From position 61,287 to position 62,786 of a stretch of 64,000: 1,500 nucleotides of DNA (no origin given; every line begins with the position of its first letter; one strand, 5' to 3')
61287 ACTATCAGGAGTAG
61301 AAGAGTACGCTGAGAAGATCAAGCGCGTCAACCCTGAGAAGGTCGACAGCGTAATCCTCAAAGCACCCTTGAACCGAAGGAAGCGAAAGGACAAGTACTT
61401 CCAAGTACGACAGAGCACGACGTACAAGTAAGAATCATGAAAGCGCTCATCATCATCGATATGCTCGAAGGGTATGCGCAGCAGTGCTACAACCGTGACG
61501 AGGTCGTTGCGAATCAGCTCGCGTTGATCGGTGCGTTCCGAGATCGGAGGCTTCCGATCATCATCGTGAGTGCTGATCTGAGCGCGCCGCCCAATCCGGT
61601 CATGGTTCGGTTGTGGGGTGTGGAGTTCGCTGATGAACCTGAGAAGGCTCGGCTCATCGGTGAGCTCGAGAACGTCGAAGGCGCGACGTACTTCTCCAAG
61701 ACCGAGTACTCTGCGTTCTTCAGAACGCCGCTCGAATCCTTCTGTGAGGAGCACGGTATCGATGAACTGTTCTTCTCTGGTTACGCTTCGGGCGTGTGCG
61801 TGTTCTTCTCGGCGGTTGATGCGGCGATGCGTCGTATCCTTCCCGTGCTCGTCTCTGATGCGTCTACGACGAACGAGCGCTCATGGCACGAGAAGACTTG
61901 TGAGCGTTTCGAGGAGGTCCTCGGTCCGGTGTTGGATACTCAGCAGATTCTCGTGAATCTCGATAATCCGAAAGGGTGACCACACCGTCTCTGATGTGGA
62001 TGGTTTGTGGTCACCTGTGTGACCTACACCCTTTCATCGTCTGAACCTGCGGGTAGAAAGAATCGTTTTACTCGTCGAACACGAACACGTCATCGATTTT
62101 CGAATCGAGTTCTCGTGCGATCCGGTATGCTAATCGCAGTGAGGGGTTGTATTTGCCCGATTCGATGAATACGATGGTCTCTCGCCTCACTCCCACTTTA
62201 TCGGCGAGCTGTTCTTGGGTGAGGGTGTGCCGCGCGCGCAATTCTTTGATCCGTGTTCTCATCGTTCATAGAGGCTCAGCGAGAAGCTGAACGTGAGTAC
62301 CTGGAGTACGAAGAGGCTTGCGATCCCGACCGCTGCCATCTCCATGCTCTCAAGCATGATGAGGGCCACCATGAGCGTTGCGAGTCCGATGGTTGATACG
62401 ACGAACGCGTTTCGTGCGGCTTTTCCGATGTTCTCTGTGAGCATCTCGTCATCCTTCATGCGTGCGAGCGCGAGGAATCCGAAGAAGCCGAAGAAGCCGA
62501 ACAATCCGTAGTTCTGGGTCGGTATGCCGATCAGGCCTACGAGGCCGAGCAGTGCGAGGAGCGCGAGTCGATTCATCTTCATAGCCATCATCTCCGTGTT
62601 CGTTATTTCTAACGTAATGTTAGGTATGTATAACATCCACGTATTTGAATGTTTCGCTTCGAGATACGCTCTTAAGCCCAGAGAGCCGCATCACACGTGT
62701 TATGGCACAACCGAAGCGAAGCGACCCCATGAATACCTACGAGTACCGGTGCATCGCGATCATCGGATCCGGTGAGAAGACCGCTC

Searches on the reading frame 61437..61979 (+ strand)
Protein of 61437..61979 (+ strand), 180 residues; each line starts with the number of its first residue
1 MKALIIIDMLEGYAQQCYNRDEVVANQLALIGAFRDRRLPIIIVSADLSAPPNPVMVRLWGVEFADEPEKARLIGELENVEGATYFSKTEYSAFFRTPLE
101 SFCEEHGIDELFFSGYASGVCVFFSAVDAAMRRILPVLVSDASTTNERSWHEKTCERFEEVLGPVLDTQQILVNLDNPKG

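Call 74: search_protein_families(library=pfam, proteins=[window:61437-61979:+], max_evalue=0.001)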
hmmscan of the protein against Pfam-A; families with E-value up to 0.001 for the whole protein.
window:61437-61979:+ (180 aa): 1 family
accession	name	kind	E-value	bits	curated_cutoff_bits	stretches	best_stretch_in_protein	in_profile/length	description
PF00857.26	Isochorismatase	-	5.3e-27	95.4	27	1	3-170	2-175/175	Isochorismatase domain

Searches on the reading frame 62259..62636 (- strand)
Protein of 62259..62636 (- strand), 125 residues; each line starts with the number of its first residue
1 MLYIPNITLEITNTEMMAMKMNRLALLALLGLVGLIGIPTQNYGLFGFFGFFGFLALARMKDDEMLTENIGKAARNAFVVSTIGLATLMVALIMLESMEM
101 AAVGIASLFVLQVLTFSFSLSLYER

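Call 74: search_protein_families(library=pfam, proteins=[window:62259-62636:-], max_evalue=0.001)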
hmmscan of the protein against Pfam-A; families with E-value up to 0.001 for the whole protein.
window:62259-62636:- (125 aa): 1 family
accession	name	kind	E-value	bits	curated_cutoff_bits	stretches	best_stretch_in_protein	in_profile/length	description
PF12676.12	DUF3796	-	7.4e-14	52.6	24.8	1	23-124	2-112/120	Protein of unknown function (DUF3796)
